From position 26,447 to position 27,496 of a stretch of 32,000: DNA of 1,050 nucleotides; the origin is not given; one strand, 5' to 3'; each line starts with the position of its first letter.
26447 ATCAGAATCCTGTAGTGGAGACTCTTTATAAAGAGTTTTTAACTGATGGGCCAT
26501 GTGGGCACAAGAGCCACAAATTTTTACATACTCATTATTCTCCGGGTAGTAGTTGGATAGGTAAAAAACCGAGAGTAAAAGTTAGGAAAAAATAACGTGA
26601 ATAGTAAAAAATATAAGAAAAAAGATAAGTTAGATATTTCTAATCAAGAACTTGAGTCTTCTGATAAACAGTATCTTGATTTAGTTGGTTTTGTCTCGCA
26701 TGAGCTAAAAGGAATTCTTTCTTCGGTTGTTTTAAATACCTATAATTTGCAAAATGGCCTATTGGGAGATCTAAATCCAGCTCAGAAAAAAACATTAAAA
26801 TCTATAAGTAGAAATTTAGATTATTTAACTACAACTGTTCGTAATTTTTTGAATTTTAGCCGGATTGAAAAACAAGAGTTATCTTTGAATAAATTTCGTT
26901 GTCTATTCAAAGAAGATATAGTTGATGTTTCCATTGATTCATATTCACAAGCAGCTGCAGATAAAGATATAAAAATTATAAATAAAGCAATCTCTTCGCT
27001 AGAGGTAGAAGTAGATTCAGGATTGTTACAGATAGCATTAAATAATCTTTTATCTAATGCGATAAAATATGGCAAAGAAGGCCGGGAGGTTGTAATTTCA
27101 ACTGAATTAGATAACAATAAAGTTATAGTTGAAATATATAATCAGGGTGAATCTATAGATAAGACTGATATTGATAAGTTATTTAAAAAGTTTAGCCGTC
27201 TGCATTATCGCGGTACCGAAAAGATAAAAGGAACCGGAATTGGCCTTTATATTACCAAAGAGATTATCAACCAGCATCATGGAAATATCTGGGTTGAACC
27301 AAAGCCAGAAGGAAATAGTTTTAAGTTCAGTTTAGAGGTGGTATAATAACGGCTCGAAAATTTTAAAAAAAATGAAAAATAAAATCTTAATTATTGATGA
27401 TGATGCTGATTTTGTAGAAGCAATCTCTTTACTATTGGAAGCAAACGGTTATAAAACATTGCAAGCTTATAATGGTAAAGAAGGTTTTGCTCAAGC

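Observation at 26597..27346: Histidine kinase without any input domain, translationally coupled to the variant hydrogenase gene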

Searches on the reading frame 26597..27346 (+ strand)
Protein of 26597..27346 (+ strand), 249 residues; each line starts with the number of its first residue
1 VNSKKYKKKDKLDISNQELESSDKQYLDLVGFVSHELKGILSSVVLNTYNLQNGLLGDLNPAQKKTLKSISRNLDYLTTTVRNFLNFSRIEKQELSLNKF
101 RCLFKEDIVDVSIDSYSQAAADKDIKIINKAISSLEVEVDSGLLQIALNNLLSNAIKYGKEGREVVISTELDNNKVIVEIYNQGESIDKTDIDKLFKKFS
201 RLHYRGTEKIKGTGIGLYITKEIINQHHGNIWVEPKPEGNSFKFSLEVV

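Call 3: search_protein_families(library=pfam, proteins=[window:26597-27346:+], max_evalue=0.01)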
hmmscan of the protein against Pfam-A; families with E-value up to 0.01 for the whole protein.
window:26597-27346:+ (249 aa): 4 families
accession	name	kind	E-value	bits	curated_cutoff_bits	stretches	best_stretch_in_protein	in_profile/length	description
PF02518.31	HATPase_c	-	5.3e-22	78.8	26.4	1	140-247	2-108/111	Histidine kinase-, DNA gyrase B-, and HSP90-like ATPase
PF00512.31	HisKA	-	2.3e-08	34.4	26.9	1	28-92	4-65/66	His Kinase A (phospho-acceptor) domain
PF14501.12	HATPase_c_5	-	8.7e-07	29.2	22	1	145-235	7-90/102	GHKL domain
PF13581.12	HATPase_c_2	-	8.8e-05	23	27.4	1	144-227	32-112/127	Histidine kinase-like ATPase domain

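Call 5: find_homologous_proteins(query=window:26597-27346:+, max_evalue=1e-10)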
Query window:26597-27346:+ (249 aa): 234 proteins with E <= 1e-10 among 1031 candidates; the best 120 are listed.
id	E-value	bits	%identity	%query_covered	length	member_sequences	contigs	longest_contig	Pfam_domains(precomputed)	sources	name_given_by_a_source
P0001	2.0e-153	527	100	100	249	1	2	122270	PF02518.32,PF00512.32,PF14501.13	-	-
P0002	9.5e-134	463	89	95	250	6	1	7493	PF13581.13,PF02518.32,PF00512.32,PF14501.13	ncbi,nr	ncbi:MAG: HAMP domain-containing histidine kinase [Candidatus Omnitrophica bacterium]|nr:HAMP domain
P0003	1.1e-115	404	80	91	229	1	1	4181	PF02518.32,PF00512.32,PF14501.13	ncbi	-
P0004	9.7e-115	400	81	91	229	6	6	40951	PF02518.32,PF00512.32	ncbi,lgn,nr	ncbi:MAG: HAMP domain-containing histidine kinase [Candidatus Omnitrophica bacterium]|nr:HAMP domain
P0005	4.6e-114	398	80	91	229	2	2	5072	PF13581.13,PF02518.32,PF00512.32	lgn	-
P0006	1.7e-82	295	58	98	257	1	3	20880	PF02518.32,PF00512.32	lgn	-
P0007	2.1e-81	291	55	99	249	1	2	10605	PF02518.32,PF00512.32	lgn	-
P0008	2.3e-80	288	56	100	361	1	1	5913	PF02518.32,PF00512.32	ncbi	-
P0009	7.5e-80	286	60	89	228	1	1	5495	PF02518.32,PF00512.32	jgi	-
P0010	5.3e-79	283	56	96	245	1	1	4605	PF02518.32,PF00512.32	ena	-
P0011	5.4e-79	283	57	95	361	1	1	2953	PF00672.31,PF02518.32,PF00512.32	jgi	jgi:two-component system, NtrC family, sensor kinase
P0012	5.8e-79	283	55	99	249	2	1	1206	PF02518.32,PF00512.32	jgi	jgi:signal transduction histidine kinase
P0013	1.0e-78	283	58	94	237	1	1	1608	PF02518.32,PF00512.32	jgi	-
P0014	5.0e-78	280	55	97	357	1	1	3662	PF02518.32,PF00512.32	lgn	-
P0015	1.3e-76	276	56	94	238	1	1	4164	PF02518.32,PF00512.32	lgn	-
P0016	2.7e-76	275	55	98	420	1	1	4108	PF00672.31,PF17201.11,PF02518.32,PF00512.32,PF17202.11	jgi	jgi:signal transduction histidine kinase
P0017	1.5e-75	272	57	90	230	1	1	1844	PF02518.32,PF00512.32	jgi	-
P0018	4.3e-74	267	54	98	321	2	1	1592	PF00672.31,PF02518.32,PF00512.32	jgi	jgi:signal transduction histidine kinase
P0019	4.9e-74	267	53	99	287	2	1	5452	PF02518.32,PF00512.32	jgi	jgi:signal transduction histidine kinase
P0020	2.9e-73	265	53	99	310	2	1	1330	PF00672.31,PF02518.32,PF00512.32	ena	-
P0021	1.4e-72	263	49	99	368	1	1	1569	PF00672.31,PF17201.11,PF02518.32,PF00512.32,PF17202.11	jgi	-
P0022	5.9e-72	260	48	99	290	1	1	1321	PF00672.31,PF02518.32,PF00512.32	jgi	-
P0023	6.6e-72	260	49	99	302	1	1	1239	PF00672.31,PF02518.32,PF00512.32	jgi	jgi:signal transduction histidine kinase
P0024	9.5e-71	257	53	92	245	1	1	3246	PF02518.32,PF00512.32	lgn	-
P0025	1.9e-70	256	52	99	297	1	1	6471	PF00672.31,PF02518.32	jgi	jgi:signal transduction histidine kinase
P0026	1.9e-68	249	53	97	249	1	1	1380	PF02518.32,PF00512.32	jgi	jgi:signal transduction histidine kinase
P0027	2.5e-68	249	49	99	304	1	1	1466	PF00672.31,PF02518.32,PF00512.32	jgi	jgi:signal transduction histidine kinase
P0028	5.5e-68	247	49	98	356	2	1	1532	PF00672.31,PF17201.11,PF13581.13,PF02518.32,PF00512.32,PF17202.11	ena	-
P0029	6.8e-68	247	47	98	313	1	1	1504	PF00672.31,PF02518.32,PF00512.32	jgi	-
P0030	4.8e-67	244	48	99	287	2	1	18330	PF00672.31,PF02518.32,PF00512.32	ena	-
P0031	2.7e-66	242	48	99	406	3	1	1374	PF17201.11,PF02518.32,PF00512.32,PF17202.11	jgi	jgi:signal transduction histidine kinase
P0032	2.9e-65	239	49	99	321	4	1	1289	PF00672.31,PF02518.32,PF00512.32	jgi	jgi:signal transduction histidine kinase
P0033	5.3e-65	238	46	99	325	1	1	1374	PF02518.32,PF00512.32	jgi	jgi:two-component system, NtrC family, sensor kinase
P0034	1.5e-64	236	47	99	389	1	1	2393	PF00672.31,PF17201.11,PF13581.13,PF02518.32,PF00512.32,PF17202.11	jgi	jgi:signal transduction histidine kinase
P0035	1.5e-64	236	46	99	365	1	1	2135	PF00672.31,PF17201.11,PF02518.32,PF00512.32,PF17202.11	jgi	jgi:signal transduction histidine kinase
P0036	8.7e-64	234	47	100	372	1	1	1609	PF00672.31,PF02518.32,PF00512.32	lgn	-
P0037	9.6e-64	234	48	99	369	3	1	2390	PF00672.31,PF17201.11,PF02518.32,PF00512.32,PF17202.11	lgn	-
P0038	1.1e-63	233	45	99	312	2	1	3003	PF00672.31,PF02518.32,PF00512.32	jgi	-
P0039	3.5e-63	232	46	99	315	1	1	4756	PF00672.31,PF02518.32,PF00512.32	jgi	jgi:two-component system NtrC family sensor kinase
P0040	7.8e-63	231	48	98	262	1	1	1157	PF02518.32,PF00512.32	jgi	jgi:two-component system, NtrC family, sensor kinase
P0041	1.2e-62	230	44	100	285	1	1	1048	PF00672.31,PF02518.32,PF00512.32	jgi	jgi:signal transduction histidine kinase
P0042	1.3e-62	230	47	99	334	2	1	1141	PF00672.31,PF02518.32,PF00512.32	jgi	jgi:signal transduction histidine kinase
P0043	1.8e-62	229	50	94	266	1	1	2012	PF02518.32,PF00512.32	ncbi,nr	ncbi:MAG: HAMP domain-containing histidine kinase, partial [Spirochaetes bacterium]|nr:HAMP domain-c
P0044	5.5e-62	228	45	99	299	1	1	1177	PF00672.31,PF02518.32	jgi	jgi:signal transduction histidine kinase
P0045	8.2e-62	227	48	99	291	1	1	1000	PF00672.31,PF02518.32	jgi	jgi:signal transduction histidine kinase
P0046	1.4e-61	226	46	99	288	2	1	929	PF00672.31,PF02518.32,PF00512.32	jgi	-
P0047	9.3e-61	224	47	96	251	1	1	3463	PF02518.32,PF00512.32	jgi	jgi:signal transduction histidine kinase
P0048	3.1e-60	222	46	99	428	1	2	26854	PF00672.31,PF17201.11,PF02518.32,PF00512.32,PF17202.11,PF17203.11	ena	-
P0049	9.4e-60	221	46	99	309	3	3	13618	PF00672.31,PF02518.32,PF00512.32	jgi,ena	-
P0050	1.5e-59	220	44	97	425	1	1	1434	PF00672.31,PF17201.11,PF02518.32,PF00512.32,PF17202.11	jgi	jgi:signal transduction histidine kinase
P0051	1.8e-59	220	43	99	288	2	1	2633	PF02518.32,PF00512.32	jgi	jgi:signal transduction histidine kinase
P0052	2.7e-59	219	42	99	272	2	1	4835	PF02518.32,PF00512.32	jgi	jgi:signal transduction histidine kinase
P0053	3.1e-58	216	43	99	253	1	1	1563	PF02518.32,PF00512.32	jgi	jgi:signal transduction histidine kinase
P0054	1.1e-56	210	45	97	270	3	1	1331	PF02518.32,PF00512.32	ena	-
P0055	3.0e-56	209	42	99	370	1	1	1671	PF00672.31,PF17201.11,PF02518.32,PF00512.32,PF17202.11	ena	-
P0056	1.6e-55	207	44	97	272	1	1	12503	PF02518.32,PF00512.32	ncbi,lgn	-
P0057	1.7e-55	207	43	99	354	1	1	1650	PF00672.31,PF02518.32,PF00512.32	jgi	jgi:signal transduction histidine kinase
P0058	4.7e-55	205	45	93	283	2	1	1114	PF00672.31,PF02518.32,PF00512.32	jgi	jgi:signal transduction histidine kinase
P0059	8.5e-55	204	45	97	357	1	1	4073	PF00672.31,PF02518.32,PF00512.32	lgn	-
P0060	1.1e-53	201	40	100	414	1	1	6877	PF00672.31,PF17201.11,PF02518.32,PF00512.32,PF17202.11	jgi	-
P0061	1.2e-53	201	41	99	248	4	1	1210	PF02518.32,PF00512.32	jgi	jgi:signal transduction histidine kinase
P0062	1.4e-53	200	42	99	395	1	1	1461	PF00672.31,PF17201.11,PF02518.32,PF00512.32,PF17202.11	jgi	jgi:signal transduction histidine kinase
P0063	1.0e-52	198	44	89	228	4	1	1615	PF02518.32,PF00512.32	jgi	jgi:signal transduction histidine kinase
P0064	6.6e-52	195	42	93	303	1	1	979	PF00672.31,PF02518.32,PF00512.32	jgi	jgi:signal transduction histidine kinase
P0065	4.9e-51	192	42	97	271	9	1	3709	PF02518.32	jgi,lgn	-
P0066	9.4e-51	191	43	90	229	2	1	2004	PF02518.32,PF00512.32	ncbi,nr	ncbi:HAMP domain-containing histidine kinase [candidate division NPL-UPA2 bacterium]|nr:HAMP domain-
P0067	2.8e-50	190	43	97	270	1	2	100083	PF02518.32,PF00512.32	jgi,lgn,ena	-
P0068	4.7e-50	189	55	67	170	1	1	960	PF02518.32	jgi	-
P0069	4.9e-50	189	42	93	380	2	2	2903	PF00672.31,PF17201.11,PF02518.32,PF00512.32,PF17202.11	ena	-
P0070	9.5e-50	188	54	69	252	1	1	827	PF00672.31,PF00512.32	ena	-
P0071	1.3e-49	187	41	97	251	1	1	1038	PF02518.32,PF00512.32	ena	-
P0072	4.6e-49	186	40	97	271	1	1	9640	PF02518.32,PF00512.32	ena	-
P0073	6.7e-49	185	55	67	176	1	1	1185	PF00512.32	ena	-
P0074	1.3e-48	184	40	88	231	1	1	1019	PF13581.13,PF02518.32,PF00512.32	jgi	jgi:signal transduction histidine kinase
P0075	2.1e-48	183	50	76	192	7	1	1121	PF02518.32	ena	-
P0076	7.0e-48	182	41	96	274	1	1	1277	PF02518.32,PF00512.32,PF14501.13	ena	-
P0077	5.3e-47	179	37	96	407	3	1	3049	PF00672.31,PF17201.11,PF02518.32,PF00512.32,PF17202.11,PF17203.11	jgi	-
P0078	7.3e-47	178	50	70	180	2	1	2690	PF02518.32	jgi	-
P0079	7.7e-47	178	38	93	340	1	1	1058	PF00672.31,PF13581.13,PF02518.32,PF00512.32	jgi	jgi:signal transduction histidine kinase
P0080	2.4e-46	177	37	97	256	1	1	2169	PF02518.32,PF00512.32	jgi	jgi:signal transduction histidine kinase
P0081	9.2e-46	175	39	92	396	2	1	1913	PF00672.31,PF17201.11,PF02518.32,PF00512.32,PF17202.11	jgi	-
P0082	1.3e-45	174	50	71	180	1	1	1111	PF02518.32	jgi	-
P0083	2.3e-45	173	36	96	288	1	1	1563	PF02518.32,PF00512.32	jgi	jgi:signal transduction histidine kinase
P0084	4.4e-45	173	36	96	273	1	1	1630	PF02518.32,PF00512.32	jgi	jgi:signal transduction histidine kinase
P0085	1.1e-44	171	38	96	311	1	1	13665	PF02518.32,PF00512.32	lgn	-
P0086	4.6e-44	169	38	96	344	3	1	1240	PF00672.31,PF02518.32,PF00512.32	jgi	-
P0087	5.0e-44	169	44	87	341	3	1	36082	PF02518.32,PF00512.32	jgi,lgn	-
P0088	5.3e-44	169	38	96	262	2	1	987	PF02518.32,PF00512.32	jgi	jgi:signal transduction histidine kinase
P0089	1.1e-43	168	38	96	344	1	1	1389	PF00672.31,PF02518.32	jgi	jgi:signal transduction histidine kinase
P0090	2.0e-43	167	52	65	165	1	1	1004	PF02518.32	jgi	jgi:signal transduction histidine kinase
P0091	2.6e-43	167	42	87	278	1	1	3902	PF02518.32,PF00512.32,PF14501.13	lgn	-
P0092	5.4e-43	166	42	87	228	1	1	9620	PF02518.32,PF00512.32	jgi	jgi:signal transduction histidine kinase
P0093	1.4e-42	164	39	88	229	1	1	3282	PF02518.32,PF00512.32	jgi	jgi:signal transduction histidine kinase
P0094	4.2e-42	163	35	96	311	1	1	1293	PF00672.31,PF02518.32,PF00512.32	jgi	-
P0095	1.7e-39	154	37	93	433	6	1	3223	PF13185.13,PF01590.33,PF02518.32,PF00512.32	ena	-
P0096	3.5e-39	153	40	87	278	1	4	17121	PF02518.32,PF00512.32,PF14501.13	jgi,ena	jgi:signal transduction histidine kinase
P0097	2.9e-38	150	40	87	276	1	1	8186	PF02518.32,PF00512.32,PF14501.13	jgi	jgi:signal transduction histidine kinase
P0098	3.4e-38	150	48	67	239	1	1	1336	PF00672.31,PF00512.32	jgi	jgi:signal transduction histidine kinase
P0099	1.1e-37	148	37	88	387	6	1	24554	PF02518.32,PF00512.32,PF00072.31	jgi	jgi:two-component system sensor histidine kinase/response regulator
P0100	1.6e-37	148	35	93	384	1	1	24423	PF13185.13,PF01590.33,PF13581.13,PF02518.32,PF00512.32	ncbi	-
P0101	2.1e-37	147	40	82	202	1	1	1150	PF02518.32,PF00512.32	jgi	-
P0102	2.0e-36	144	36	93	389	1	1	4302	PF02518.32,PF00512.32,PF00072.31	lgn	-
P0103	1.8e-35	141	35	92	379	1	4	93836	PF02518.32,PF00512.32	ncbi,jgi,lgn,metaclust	jgi:signal transduction histidine kinase|metaclust:\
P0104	9.2e-35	139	37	89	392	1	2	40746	PF02518.32,PF00512.32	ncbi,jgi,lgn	-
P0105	2.7e-34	137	36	90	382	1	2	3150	PF13581.13,PF02518.32,PF00512.32,PF00072.31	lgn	-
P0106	4.5e-34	137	33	94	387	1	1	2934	PF02518.32,PF00512.32,PF00072.31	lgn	-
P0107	2.0e-33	134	39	76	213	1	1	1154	PF02518.32,PF00512.32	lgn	-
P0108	2.1e-32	131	33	92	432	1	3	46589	PF13185.13,PF01590.33,PF02518.32,PF00512.32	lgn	-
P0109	9.0e-32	129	35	93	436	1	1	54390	PF02518.32,PF00512.32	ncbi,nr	ncbi:HAMP domain-containing histidine kinase [bacterium]|nr:HAMP domain-containing histidine kinase 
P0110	2.6e-31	127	35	93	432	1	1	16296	PF13185.13,PF01590.33,PF13581.13,PF02518.32,PF00512.32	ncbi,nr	ncbi:GAF domain-containing sensor histidine kinase [bacterium]|nr:GAF domain-containing sensor histi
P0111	5.9e-31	126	35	93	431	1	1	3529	PF13185.13,PF02518.32,PF00512.32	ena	-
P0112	6.4e-31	126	34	90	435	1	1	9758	PF13185.13,PF01590.33,PF02518.32,PF13492.13,PF00512.32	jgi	jgi:signal transduction histidine kinase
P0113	6.2e-30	123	33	92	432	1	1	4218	PF13185.13,PF01590.33,PF13581.13,PF02518.32,PF00512.32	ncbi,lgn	-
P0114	2.4e-29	121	32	89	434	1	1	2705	PF13185.13,PF01590.33,PF13581.13,PF02518.32,PF00512.32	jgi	jgi:signal transduction histidine kinase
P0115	3.1e-29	121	31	93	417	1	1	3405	PF13185.13,PF01590.33,PF02518.32,PF00512.32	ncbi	-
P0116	7.2e-29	120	33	93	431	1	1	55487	PF13185.13,PF01590.33,PF02518.32,PF00512.32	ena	-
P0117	4.3e-28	117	32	88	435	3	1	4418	PF13185.13,PF01590.33,PF13581.13,PF02518.32,PF00512.32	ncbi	-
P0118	1.1e-27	116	33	93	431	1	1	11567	PF13185.13,PF01590.33,PF13581.13,PF02518.32,PF00512.32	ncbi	-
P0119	1.4e-26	112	34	88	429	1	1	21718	PF13185.13,PF01590.33,PF02518.32,PF00512.32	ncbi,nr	ncbi:GAF domain-containing sensor histidine kinase [bacterium]|nr:GAF domain-containing sensor histi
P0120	3.1e-26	111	32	92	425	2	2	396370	PF13185.13,PF01590.33,PF02518.32,PF00512.32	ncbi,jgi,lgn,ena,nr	ncbi:MAG: hypothetical protein CVV44_20535 [Spirochaetae bacterium HGW-Spirochaetae-1]|jgi:signal tr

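Call 6: search_protein_families(library=ncbifam, proteins=[window:26597-27346:+], max_evalue=0.0001)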
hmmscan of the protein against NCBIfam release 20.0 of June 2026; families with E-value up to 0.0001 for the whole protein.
window:26597-27346:+ (249 aa): 72 families (the best 25 are shown)
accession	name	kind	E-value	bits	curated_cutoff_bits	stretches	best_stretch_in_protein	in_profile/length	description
NF033092.0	HK_WalK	equivalog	3.9e-35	121.5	725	1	14-246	362-592/594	cell wall metabolism sensor histidine kinase WalK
NF046044.1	PnpS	equivalog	2.1e-33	115.9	400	1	19-246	163-389/390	two-component system histidine kinase PnpS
TIGR02966.1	phoR_proteo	equivalog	2.1e-32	112.5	334.2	1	19-245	107-332/333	phosphate regulon sensor histidine kinase PhoR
NF033091.0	HK_VanS_ACDEFG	equivalog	2.8e-29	102.1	400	1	9-245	57-291/293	vancomycin resistance histidine kinase VanS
NF008312.0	PRK11100.1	equivalog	1.6e-28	99.8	356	1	23-239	252-464/477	two-component system sensor histidine kinase CreC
TIGR01386.1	cztS_silS_copS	subfamily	1.3e-27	97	292.55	1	67-246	280-456/457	heavy metal sensor histidine kinase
NF033093.1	HK_VicK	exception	4.2e-27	94.9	680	1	13-236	198-422/448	cell wall metabolism sensor histidine kinase VicK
TIGR02956.1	TMAO_torS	equivalog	1.6e-25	89.4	676.5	1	34-248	472-682/967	TMAO reductase system sensor histidine kinase/response regulator TorS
NF047874.1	MASE3_PAS_HK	subfamily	5.5e-25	88.2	560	1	11-246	383-623/655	MASE3 domain-containing sensor histidine kinase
NF041735.1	hist_kin_RppB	equivalog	9.2e-25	87.3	400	1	33-242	223-433/438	two-component system sensor histidine kinase RppB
NF007793.0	PRK10490.1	equivalog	9.6e-25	86.7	1123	1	29-246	667-880/895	two-component system sensor histidine kinase KdpD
NF006800.0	PRK09303.1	equivalog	3.4e-24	85.5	342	1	28-248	153-377/383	histidine kinase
NF008468.0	PRK11360.1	equivalog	3.9e-23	81.7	646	1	29-247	399-607/616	two-component system sensor histidine kinase AtoS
NF007345.0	PRK09835.1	subfamily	4.1e-23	81.7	423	1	72-246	306-478/482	Cu(+)/Ag(+) sensor histidine kinase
NF008025.0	PRK10755.1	equivalog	6.5e-23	81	314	1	33-240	150-346/362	two-component system sensor histidine kinase PmrB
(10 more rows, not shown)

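Call 7: find_encoding_contigs(protein=P0001, flank=10000, max_places=4)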
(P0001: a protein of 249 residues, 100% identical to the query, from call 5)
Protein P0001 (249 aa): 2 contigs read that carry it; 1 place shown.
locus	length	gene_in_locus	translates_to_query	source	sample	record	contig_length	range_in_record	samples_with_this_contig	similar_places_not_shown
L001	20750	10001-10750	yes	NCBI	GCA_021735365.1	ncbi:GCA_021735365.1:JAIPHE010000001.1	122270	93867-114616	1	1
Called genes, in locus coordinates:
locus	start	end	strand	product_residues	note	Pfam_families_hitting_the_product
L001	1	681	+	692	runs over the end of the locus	PF13439:Glyco_transf_4, PF13477:Glyco_trans_4_2 (faint), PF20706:GT4-conflict, PF00534:Glycos_transf_1, PF13524:Glyco_trans_1_2, PF13692:Glyco_trans_1_4, PF01075:Glyco_transf_9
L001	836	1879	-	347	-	PF01075:Glyco_transf_9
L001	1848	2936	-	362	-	PF13439:Glyco_transf_4, PF13477:Glyco_trans_4_2 (weak), PF20706:GT4-conflict (weak), PF13579:Glyco_trans_4_4, PF00534:Glycos_transf_1, PF13692:Glyco_trans_1_4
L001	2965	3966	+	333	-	PF01075:Glyco_transf_9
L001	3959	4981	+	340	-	PF01075:Glyco_transf_9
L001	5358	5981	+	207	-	PF06971:Put_DNA-bind_N, PF02629:CoA_binding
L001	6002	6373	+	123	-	PF00072:Response_reg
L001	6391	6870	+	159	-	PF01257:2Fe-2S_thioredx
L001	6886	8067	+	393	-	PF01512:Complex1_51K, PF10589:NADH_4Fe-4S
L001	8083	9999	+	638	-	PF00111:Fer2 (weak), PF13510:Fer2_4, PF10588:NADH-G_4Fe-4S_3, PF12838:Fer4_7 (weak), PF13187:Fer4_9 (weak), PF22117:Fer4_Nqo3, PF02906:Fe_hyd_lg_C, PF02256:Fe_hyd_SSU, +2 more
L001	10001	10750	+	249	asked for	PF00512:HisKA, PF02518:HATPase_c, PF14501:HATPase_c_5 (weak)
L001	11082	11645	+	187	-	PF01257:2Fe-2S_thioredx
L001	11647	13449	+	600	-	PF01512:Complex1_51K, PF10531:SLBB (weak), PF10589:NADH_4Fe-4S, PF13237:Fer4_10, PF00037:Fer4, PF12838:Fer4_7, PF13187:Fer4_9, PF14697:Fer4_21, +4 more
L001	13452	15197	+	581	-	PF13510:Fer2_4, PF10588:NADH-G_4Fe-4S_3, PF12838:Fer4_7, PF13187:Fer4_9 (weak), PF13237:Fer4_10 (weak), PF00037:Fer4 (weak), PF02906:Fe_hyd_lg_C, PF02256:Fe_hyd_SSU, +1 more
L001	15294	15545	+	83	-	PF21699:TM1266-like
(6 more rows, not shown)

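Call 8: find_encoding_contigs(protein=P0004, flank=10000, max_places=4)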
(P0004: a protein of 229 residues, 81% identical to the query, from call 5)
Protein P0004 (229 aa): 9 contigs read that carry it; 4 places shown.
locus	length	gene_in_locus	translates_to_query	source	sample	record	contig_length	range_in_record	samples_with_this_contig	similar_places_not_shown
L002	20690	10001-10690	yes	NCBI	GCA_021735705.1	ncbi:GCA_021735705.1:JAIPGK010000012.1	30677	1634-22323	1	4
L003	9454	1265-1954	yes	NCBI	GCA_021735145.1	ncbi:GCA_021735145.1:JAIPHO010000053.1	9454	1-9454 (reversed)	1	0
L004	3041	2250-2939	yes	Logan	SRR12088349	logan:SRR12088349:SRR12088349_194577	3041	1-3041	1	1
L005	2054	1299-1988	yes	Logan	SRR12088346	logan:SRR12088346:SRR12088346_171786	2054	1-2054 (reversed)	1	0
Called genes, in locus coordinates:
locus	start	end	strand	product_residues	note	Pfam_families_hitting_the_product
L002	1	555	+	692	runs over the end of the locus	PF13439:Glyco_transf_4, PF13477:Glyco_trans_4_2, PF13579:Glyco_trans_4_4 (weak), PF20706:GT4-conflict, PF00534:Glycos_transf_1, PF13692:Glyco_trans_1_4, PF13524:Glyco_trans_1_2, PF01075:Glyco_transf_9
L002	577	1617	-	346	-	PF01075:Glyco_transf_9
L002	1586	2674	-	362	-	PF13439:Glyco_transf_4, PF13477:Glyco_trans_4_2, PF20706:GT4-conflict (weak), PF13579:Glyco_trans_4_4, PF00534:Glycos_transf_1, PF13692:Glyco_trans_1_4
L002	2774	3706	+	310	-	PF01075:Glyco_transf_9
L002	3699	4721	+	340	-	PF01075:Glyco_transf_9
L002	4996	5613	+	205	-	PF06971:Put_DNA-bind_N, PF02629:CoA_binding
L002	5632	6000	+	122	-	PF00072:Response_reg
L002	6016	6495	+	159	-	PF01257:2Fe-2S_thioredx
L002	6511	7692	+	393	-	PF01512:Complex1_51K, PF10589:NADH_4Fe-4S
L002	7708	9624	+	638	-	PF00111:Fer2 (weak), PF13510:Fer2_4, PF10588:NADH-G_4Fe-4S_3, PF12838:Fer4_7, PF13187:Fer4_9, PF22117:Fer4_Nqo3, PF02906:Fe_hyd_lg_C, PF02256:Fe_hyd_SSU, +1 more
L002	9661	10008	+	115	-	PF02627:CMD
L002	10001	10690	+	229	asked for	PF00512:HisKA, PF02518:HATPase_c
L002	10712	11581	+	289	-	PF00072:Response_reg, PF01257:2Fe-2S_thioredx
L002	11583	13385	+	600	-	PF01512:Complex1_51K, PF10531:SLBB, PF10589:NADH_4Fe-4S, PF13187:Fer4_9 (weak), PF13237:Fer4_10, PF00037:Fer4, PF12838:Fer4_7, PF00037:Fer4 (weak), +3 more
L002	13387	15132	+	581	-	PF13510:Fer2_4, PF10588:NADH-G_4Fe-4S_3, PF13237:Fer4_10 (faint), PF12838:Fer4_7 (weak), PF13187:Fer4_9 (weak), PF00037:Fer4 (weak), PF02906:Fe_hyd_lg_C, PF02256:Fe_hyd_SSU, +1 more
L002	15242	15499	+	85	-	PF21699:TM1266-like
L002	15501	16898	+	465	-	PF00206:Lyase_1, PF10415:FumaraseC_C (faint)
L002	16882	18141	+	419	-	PF00350:Dynamin_N (faint), PF01926:MMR_HSR1, PF18128:HydF_dimer, PF18133:HydF_tetramer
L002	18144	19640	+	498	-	PF04055:Radical_SAM, PF06968:BATS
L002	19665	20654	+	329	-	PF04055:Radical_SAM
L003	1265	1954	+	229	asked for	PF00512:HisKA, PF02518:HATPase_c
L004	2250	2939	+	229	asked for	PF00512:HisKA, PF02518:HATPase_c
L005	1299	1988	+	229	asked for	PF00512:HisKA, PF02518:HATPase_c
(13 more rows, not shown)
